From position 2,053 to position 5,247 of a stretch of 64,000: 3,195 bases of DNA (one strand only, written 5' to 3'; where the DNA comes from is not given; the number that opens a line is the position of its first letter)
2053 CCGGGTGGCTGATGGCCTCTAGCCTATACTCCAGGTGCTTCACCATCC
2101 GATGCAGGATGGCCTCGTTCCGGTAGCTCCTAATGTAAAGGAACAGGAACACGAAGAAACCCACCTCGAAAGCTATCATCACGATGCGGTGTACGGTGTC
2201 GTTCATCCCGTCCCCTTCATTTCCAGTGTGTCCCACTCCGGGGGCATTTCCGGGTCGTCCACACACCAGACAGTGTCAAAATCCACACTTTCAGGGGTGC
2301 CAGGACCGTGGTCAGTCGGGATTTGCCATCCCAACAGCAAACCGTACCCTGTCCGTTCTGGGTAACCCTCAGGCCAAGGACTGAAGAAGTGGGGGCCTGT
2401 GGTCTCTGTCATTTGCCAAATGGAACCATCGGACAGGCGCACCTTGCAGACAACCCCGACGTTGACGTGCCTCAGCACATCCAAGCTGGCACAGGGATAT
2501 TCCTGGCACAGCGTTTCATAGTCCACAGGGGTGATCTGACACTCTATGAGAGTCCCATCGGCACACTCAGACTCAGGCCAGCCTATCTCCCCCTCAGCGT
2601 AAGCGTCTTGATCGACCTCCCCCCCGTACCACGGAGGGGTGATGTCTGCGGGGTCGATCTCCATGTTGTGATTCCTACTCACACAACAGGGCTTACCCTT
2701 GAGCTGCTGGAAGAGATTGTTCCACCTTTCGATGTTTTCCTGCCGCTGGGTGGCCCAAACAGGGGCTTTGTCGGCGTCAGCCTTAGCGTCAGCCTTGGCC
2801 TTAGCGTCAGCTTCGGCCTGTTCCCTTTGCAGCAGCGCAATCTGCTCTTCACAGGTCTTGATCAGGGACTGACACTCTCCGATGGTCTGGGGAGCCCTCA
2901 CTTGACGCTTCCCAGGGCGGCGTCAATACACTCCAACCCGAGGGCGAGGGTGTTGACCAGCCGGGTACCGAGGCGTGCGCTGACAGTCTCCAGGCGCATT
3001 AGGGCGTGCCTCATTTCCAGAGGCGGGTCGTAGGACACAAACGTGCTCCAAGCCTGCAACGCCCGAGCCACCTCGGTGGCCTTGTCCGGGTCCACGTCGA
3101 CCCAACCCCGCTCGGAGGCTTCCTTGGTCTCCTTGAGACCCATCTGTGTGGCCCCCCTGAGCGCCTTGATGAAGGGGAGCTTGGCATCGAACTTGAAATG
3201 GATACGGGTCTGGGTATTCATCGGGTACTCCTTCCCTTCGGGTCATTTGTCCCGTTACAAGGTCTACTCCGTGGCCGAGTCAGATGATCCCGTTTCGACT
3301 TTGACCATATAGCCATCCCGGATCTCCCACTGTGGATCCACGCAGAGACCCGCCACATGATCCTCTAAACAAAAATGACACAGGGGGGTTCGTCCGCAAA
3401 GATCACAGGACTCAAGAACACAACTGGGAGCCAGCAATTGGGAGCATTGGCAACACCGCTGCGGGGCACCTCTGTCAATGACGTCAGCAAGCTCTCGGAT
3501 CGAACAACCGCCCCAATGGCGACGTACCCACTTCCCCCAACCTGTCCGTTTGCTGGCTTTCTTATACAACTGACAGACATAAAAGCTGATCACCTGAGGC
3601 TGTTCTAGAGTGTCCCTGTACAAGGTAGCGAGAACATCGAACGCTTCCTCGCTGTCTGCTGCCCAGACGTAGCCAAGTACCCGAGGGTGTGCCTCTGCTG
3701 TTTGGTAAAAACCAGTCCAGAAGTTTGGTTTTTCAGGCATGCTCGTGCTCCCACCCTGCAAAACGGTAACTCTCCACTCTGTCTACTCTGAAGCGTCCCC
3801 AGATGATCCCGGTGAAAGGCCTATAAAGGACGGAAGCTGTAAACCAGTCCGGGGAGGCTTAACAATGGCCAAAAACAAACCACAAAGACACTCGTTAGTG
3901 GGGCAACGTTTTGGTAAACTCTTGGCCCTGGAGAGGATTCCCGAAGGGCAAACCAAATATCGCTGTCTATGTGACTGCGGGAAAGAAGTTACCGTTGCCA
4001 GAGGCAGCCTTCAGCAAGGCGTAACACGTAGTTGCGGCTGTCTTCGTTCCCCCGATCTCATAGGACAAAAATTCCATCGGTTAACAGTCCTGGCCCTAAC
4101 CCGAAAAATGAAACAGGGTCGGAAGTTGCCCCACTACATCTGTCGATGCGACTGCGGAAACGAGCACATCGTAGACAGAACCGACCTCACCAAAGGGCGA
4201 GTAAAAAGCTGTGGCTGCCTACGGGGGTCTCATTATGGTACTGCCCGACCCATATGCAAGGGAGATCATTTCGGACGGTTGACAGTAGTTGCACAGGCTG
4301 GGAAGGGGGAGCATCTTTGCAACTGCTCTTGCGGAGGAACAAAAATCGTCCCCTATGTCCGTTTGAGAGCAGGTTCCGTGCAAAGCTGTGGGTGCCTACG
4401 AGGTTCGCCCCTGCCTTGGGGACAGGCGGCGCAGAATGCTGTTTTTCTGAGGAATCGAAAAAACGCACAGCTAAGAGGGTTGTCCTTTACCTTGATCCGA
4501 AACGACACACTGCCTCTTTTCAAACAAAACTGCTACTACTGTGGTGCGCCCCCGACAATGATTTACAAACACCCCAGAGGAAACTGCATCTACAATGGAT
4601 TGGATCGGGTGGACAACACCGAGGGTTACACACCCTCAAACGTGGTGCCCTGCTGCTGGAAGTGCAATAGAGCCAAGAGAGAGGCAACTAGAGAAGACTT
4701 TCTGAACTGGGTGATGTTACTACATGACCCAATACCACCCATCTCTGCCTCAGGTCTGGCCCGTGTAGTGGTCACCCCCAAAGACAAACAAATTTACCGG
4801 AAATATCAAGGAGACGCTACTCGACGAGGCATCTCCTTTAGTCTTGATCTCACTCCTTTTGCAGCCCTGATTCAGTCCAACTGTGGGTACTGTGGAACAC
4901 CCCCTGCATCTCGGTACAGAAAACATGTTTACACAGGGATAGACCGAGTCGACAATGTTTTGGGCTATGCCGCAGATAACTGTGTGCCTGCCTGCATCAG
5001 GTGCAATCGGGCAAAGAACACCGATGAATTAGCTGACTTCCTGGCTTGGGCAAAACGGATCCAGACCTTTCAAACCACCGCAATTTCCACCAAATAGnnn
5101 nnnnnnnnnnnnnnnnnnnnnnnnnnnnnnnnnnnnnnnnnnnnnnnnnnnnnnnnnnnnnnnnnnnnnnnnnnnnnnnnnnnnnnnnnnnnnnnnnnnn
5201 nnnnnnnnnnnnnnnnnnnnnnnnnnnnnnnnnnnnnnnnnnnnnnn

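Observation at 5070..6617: WGR-PARP (poly/mono-ADP-ribose polymerase-like) protein encoded on the element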

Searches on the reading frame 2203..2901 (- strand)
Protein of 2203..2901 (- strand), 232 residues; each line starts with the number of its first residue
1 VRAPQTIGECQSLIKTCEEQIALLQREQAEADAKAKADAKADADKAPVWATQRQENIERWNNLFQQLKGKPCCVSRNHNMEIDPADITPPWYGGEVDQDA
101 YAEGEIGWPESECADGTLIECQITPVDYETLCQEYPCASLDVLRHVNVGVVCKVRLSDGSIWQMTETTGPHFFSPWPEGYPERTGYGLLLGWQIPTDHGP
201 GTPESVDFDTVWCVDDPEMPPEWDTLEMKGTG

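Call 3: search_protein_families(library=pfam, proteins=[window:2203-2901:-], max_evalue=0.1)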
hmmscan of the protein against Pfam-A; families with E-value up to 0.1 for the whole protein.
window:2203-2901:- (232 aa): 1 family
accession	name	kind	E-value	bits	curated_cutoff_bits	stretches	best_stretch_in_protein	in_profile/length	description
PF15172.11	Prolactin_RP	-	0.065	13.4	27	0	77-94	4-21/45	Prolactin-releasing peptide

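Call 68: search_protein_families(library=padloc, proteins=[window:2203-2901:-], max_evalue=0.001)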
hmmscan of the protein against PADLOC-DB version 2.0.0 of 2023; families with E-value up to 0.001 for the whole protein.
window:2203-2901:- (232 aa): 0 families

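Call 69: search_protein_families(library=ncbifam, proteins=[window:2203-2901:-], max_evalue=0.001)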
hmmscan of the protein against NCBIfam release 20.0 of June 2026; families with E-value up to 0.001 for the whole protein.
window:2203-2901:- (232 aa): 0 families

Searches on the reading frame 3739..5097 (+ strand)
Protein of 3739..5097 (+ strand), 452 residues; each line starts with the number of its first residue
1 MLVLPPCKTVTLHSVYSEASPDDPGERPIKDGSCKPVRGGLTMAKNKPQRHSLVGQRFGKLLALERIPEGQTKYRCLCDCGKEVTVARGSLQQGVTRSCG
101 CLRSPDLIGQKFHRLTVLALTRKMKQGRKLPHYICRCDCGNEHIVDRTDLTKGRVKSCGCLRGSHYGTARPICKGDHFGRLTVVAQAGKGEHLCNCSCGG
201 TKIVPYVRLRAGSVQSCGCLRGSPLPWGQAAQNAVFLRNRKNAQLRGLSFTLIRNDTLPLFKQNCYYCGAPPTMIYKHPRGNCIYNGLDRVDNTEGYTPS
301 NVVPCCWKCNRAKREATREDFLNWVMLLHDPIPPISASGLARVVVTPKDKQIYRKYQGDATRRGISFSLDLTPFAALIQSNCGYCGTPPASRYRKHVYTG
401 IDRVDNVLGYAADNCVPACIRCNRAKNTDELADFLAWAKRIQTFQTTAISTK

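Call 3: search_protein_families(library=pfam, proteins=[window:3739-5097:+], max_evalue=0.1)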
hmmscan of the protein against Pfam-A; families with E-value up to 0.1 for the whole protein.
window:3739-5097:+ (452 aa): 1 family
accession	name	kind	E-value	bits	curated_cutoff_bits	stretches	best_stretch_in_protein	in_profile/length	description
PF01844.29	HNH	-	0.0016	19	21.4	1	382-428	1-46/47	HNH endonuclease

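Call 12: search_protein_families(library=phrogs, proteins=[window:3739-5097:+], max_evalue=0.001)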
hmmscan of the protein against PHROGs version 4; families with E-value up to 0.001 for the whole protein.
window:3739-5097:+ (452 aa): 14 families
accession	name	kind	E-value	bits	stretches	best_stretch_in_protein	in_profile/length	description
phrog_374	-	DNA, RNA and nucleotide metabolism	1.3e-36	127.6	3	106-164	196-253/617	HNH endonuclease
phrog_3322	-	DNA, RNA and nucleotide metabolism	4.3e-28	99.2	2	232-329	52-149/162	endonuclease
phrog_1035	-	DNA, RNA and nucleotide metabolism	6.5e-28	99.3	2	134-324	65-221/271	endonuclease VII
phrog_3118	-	DNA, RNA and nucleotide metabolism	4.4e-23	83.1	2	351-428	16-98/287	HNH endonuclease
phrog_1400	-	moron, auxiliary metabolic gene and host takeover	2.7e-14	54.6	2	351-436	8-96/251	Srd anti-sigma factor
phrog_4592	-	moron, auxiliary metabolic gene and host takeover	6.3e-12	46.7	1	345-427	53-135/170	decoy of host sigma70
phrog_338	-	DNA, RNA and nucleotide metabolism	2e-10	41.6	1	167-318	113-264/340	HNH endonuclease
phrog_2214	-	DNA, RNA and nucleotide metabolism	9.1e-09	35.9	0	252-323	183-246/429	HNH endonuclease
phrog_27240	-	unknown function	1.9e-08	35.7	1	109-164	9-59/132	-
phrog_22195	-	unknown function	1.9e-08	35.2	1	49-102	6-58/148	-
phrog_18493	-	unknown function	3.2e-07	31.5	0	105-151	58-99/136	-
phrog_144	-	DNA, RNA and nucleotide metabolism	4.7e-05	24.1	0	292-320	111-139/175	HNH endonuclease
phrog_8790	-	DNA, RNA and nucleotide metabolism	0.00013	23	0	287-321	76-107/241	restriction endonuclease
phrog_2118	-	DNA, RNA and nucleotide metabolism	0.00074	20.1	0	295-334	203-242/301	HNH endonuclease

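Call 68: search_protein_families(library=padloc, proteins=[window:3739-5097:+], max_evalue=0.001)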
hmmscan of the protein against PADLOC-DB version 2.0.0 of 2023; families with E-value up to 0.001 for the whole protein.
window:3739-5097:+ (452 aa): 5 families
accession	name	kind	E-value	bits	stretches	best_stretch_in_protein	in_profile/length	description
PDLC04259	PDC-M01B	-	1.4e-05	23.2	1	298-318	123-143/277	-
PDLC04264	PDC-M01B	-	2.3e-05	22.3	0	298-317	129-148/282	-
PDLC04248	PDC-M01B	-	3.5e-05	21.8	0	298-317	63-82/216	-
PDLC04251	PDC-M01B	-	0.00014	19.4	0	298-321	127-150/279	-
PDLC04256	PDC-M01B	-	0.00095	16.8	0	298-317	135-154/285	-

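Call 69: search_protein_families(library=ncbifam, proteins=[window:3739-5097:+], max_evalue=0.001)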
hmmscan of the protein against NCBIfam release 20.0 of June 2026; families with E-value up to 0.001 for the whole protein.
window:3739-5097:+ (452 aa): 1 family
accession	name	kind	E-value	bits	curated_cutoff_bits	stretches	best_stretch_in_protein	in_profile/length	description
NF040563.1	guided_IscB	equivalog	0.00049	19.3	175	0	412-446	221-255/314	RNA-guided endonuclease IscB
